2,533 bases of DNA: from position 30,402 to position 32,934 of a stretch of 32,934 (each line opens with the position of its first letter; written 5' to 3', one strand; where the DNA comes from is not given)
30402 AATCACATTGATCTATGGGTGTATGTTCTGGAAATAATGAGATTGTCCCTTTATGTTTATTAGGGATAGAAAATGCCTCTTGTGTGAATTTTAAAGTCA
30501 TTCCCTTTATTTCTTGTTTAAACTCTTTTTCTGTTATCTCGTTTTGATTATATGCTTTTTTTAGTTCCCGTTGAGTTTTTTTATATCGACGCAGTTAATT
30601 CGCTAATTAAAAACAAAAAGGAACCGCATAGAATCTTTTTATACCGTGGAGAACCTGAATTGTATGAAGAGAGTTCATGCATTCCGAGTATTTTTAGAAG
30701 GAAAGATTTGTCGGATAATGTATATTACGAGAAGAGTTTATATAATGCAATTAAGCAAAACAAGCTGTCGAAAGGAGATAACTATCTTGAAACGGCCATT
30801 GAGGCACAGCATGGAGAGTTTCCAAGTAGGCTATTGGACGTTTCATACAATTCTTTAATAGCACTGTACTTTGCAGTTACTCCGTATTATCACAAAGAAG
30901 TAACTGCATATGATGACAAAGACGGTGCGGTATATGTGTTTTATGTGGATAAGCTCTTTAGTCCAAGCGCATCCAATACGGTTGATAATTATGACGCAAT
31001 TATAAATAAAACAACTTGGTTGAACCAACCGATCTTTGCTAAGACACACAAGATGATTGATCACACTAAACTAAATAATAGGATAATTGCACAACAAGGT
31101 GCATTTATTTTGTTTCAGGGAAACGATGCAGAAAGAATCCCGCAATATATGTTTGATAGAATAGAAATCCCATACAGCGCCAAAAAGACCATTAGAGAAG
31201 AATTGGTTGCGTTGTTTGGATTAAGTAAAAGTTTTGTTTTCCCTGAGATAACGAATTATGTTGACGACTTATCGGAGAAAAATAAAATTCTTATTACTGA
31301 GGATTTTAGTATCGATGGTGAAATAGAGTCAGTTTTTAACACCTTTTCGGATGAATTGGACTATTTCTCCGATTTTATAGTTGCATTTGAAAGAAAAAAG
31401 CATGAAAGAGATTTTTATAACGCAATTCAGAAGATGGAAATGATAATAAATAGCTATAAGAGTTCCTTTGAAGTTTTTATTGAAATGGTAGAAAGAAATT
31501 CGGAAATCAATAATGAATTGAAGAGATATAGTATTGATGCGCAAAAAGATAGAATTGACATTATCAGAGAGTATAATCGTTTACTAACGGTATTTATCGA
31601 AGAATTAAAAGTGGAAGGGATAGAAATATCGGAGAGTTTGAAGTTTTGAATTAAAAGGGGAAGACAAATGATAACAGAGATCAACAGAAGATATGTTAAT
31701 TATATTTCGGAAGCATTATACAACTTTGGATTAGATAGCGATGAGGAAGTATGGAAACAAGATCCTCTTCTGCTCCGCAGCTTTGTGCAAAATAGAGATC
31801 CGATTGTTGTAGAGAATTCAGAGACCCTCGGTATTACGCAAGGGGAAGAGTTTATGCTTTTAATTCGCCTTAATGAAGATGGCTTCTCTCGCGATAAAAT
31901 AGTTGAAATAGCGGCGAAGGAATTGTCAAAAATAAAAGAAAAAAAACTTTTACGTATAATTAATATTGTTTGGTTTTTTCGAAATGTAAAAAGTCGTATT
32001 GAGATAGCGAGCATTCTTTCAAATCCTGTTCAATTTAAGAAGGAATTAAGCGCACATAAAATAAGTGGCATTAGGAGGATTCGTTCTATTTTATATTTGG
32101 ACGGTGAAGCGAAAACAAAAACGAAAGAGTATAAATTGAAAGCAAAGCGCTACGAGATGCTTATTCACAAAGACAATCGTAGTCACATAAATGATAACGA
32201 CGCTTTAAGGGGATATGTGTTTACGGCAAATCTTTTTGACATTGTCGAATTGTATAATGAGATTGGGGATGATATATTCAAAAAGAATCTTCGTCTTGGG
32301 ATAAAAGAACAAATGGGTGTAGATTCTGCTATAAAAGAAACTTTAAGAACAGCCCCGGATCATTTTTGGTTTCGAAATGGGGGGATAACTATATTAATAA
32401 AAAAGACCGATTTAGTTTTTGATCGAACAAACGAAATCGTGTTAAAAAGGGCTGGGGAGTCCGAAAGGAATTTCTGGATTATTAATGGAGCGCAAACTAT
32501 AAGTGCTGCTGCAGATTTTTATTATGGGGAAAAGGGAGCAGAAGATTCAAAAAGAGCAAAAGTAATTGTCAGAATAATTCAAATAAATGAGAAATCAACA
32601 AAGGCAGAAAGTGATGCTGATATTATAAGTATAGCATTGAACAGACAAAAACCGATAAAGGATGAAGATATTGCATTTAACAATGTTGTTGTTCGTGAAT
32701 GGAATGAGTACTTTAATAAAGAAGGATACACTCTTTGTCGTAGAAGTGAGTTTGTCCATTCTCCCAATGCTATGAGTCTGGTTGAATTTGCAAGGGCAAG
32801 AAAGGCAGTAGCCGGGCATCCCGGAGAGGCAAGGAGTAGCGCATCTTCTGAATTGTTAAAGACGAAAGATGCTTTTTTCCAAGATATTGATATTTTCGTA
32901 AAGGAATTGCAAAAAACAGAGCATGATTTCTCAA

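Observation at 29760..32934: Low-GC island with an FRG-domain gene tightly followed by an AIPR-like gene: candidate uncharacterised anti-phage module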

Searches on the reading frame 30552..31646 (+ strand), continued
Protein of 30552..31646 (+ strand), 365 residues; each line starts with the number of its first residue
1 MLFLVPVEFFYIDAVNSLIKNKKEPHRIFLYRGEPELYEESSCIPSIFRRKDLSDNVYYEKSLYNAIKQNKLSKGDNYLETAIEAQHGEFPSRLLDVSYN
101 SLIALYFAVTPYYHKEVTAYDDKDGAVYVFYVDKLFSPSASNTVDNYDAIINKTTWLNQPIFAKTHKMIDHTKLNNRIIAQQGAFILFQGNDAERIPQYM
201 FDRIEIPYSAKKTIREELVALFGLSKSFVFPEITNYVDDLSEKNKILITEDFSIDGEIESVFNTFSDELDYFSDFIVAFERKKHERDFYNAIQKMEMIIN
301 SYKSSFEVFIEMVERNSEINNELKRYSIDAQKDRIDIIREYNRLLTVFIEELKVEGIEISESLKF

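Call 91: search_protein_families(library=pfam, proteins=[L169:2443-3474:+, L169:3785-5131:-, L169:5270-6463:+, L169:6599-7171:+, L169:7228-7593:+, L169:10555-11757:-, L169:12766-14514:-, L169:15096-15968:-, L148:251-1219:+, L025:326-775:+], max_evalue=0.001)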
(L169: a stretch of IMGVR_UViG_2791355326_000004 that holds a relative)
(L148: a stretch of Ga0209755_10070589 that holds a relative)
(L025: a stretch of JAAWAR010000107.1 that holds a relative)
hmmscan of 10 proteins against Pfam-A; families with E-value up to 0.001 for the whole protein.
L169:2443-3474:+ (344 aa): 2 families
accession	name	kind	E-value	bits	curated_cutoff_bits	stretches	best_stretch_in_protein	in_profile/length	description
PF02407.22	Viral_Rep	-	2.4e-08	34.6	26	1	25-113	2-82/82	Putative viral replication protein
PF00910.28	RNA_helicase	-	0.00057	20.8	21.5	0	200-287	2-103/105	RNA helicase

L169:3785-5131:- (449 aa): 1 family
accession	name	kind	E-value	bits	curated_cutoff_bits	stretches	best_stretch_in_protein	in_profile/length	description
PF02976.21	MutH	-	5.4e-35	119.8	23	1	51-152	1-103/103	DNA mismatch repair enzyme MutH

L169:5270-6463:+ (398 aa): 1 family
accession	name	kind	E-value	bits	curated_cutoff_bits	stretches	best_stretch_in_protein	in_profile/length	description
PF00145.23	DNA_methylase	-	1.4e-57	196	22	1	5-392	3-323/324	C-5 cytosine-specific DNA methylase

L169:6599-7171:+ (191 aa): 1 family
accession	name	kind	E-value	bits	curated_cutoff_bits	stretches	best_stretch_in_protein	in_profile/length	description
PF08867.16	FRG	-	3.5e-13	50.7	25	1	37-122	3-93/94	FRG domain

L169:7228-7593:+ (122 aa): 0 families

L169:10555-11757:- (401 aa): 2 families
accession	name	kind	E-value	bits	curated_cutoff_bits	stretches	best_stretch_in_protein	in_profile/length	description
PF00753.33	Lactamase_B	-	2.4e-21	77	22.7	1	75-265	3-192/196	Metallo-beta-lactamase superfamily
PF12706.13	Lactamase_B_2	-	4.9e-06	26.7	27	1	111-234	24-154/200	Beta-lactamase superfamily domain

L169:12766-14514:- (583 aa): 12 families
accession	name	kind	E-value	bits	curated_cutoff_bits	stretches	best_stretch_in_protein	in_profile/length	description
PF01344.31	Kelch_1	-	9.7e-72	236.4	20.1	6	294-341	1-46/46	Kelch motif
PF13964.12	Kelch_6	-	2e-45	151.8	25.3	5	211-248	11-50/50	Kelch motif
PF25210.1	Kelch_FKB95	-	4.7e-41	141.6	70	4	195-308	27-145/268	FKB95, Kelch-repeats domain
PF13418.12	Kelch_4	-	1.4e-36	124.7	21.6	3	211-244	12-47/49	Galactose oxidase, central domain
PF24681.1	Kelch_KLHDC2_KLHL20_DRC7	-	1.1e-34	120.1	50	2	162-361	10-221/221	KLHDC2/KLHL20/DRC7 Kelch-repeats domain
PF07646.21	Kelch_2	-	1.7e-33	113.3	21.3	2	61-99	9-48/48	Kelch motif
PF13415.12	Kelch_3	-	1.2e-27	95.8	22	1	211-251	1-43/48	Galactose oxidase, central domain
PF24981.1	Beta-prop_ATRN-LZTR1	-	2e-26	93.4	50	2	166-367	4-225/289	Attractin/LZTR1 beta-propeller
PF24996.1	NANM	-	1.9e-17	63.6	45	3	40-120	39-125/350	N-acetylneuraminate epimerase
PF00963.24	Cohesin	-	6.2e-13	49.6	24.1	1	393-489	6-112/139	Cohesin domain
PF19755.4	DUF6242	-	2.6e-09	37.7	29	0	139-218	121-203/217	Domain of unknown function (DUF6242)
PF13854.13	Kelch_HCF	-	2.9e-05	23.9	113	0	11-120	147-258/345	Host cell factor, Kelch-repeats domain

L169:15096-15968:- (291 aa): 1 family
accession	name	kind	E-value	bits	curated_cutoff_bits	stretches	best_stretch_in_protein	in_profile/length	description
PF01183.26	Glyco_hydro_25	-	3.2e-23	83.4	27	1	5-184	1-180/180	Glycosyl hydrolases family 25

L148:251-1219:+ (323 aa): 1 family
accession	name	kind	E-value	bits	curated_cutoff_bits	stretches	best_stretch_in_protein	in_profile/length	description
PF08867.16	FRG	-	5.1e-12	47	25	1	32-116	3-91/94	FRG domain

L025:326-775:+ (150 aa): 0 families

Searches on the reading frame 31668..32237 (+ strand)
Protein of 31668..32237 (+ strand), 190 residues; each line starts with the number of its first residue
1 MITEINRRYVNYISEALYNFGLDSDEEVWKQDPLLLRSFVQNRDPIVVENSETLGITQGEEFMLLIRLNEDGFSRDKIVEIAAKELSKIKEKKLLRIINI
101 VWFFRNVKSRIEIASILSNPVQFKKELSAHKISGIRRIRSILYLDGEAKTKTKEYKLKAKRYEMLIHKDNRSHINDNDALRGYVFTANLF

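Call 95: search_protein_representatives(protein=window:31668-32237:+)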
Query: 190 residues. Proteins with E-value up to 0.001 (for the whole library): 13; up to 1e-10: 5; up to 1e-30: 1. The best 13 are listed.
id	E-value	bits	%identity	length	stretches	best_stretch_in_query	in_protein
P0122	1.9e-39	151.7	47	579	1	7-190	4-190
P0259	6.3e-24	101.1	98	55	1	1-51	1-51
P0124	3.2e-18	82.6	34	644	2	7-170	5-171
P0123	6.5e-15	71.8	36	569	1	8-190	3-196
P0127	1.4e-13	67.4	32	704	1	4-190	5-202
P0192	6.6e-09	52.2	32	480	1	8-190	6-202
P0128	1.2e-07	48.1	34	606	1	13-190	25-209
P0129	1.5e-07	47.8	30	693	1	8-190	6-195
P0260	2.9e-05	40.4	32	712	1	7-190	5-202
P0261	7.4e-05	39.1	29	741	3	7-46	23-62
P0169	2.5e-04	37.3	34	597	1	6-190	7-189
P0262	2.6e-04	37.3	46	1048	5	109-136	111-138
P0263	6.2e-04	36.0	32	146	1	8-119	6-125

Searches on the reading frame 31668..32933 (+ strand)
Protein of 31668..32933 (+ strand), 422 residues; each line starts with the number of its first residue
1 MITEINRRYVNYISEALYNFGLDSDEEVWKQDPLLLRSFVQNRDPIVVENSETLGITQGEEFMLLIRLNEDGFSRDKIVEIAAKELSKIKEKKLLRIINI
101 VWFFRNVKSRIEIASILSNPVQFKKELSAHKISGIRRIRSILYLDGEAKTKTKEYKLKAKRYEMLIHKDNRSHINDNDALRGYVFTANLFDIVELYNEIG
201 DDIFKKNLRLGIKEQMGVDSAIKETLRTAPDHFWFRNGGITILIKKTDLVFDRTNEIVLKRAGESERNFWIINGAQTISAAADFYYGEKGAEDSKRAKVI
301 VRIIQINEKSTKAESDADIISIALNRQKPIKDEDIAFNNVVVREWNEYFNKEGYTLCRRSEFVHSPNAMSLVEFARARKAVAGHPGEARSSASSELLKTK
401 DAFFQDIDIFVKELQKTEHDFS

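Call 7: search_protein_families(library=pfam, proteins=[window:31668-32933:+], max_evalue=1)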
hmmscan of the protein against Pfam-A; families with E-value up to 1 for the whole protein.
window:31668-32933:+ (422 aa): 1 family
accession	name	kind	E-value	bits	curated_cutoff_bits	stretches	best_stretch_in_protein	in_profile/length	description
PF10592.14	AIPR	-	1.5e-20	74.5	25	1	204-352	1-138/308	AIPR protein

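Call 8: search_protein_families(library=padloc, proteins=[window:31668-32933:+], max_evalue=1)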
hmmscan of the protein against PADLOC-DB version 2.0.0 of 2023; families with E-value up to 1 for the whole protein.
window:31668-32933:+ (422 aa): 1 family
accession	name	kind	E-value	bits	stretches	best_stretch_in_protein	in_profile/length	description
PDLC02207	MzaE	-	0.00024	17.8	1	195-341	236-378/598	-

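Call 9: search_protein_families(library=ncbifam, proteins=[window:31668-32933:+], max_evalue=1)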
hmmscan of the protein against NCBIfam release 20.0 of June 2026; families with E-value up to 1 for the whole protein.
window:31668-32933:+ (422 aa): 1 family
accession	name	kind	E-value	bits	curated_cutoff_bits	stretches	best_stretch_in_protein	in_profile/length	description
NF041935.1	MzaE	equivalog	9.5e-08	31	1050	1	195-339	235-375/593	MZA anti-phage system associated AIPR family protein MzaE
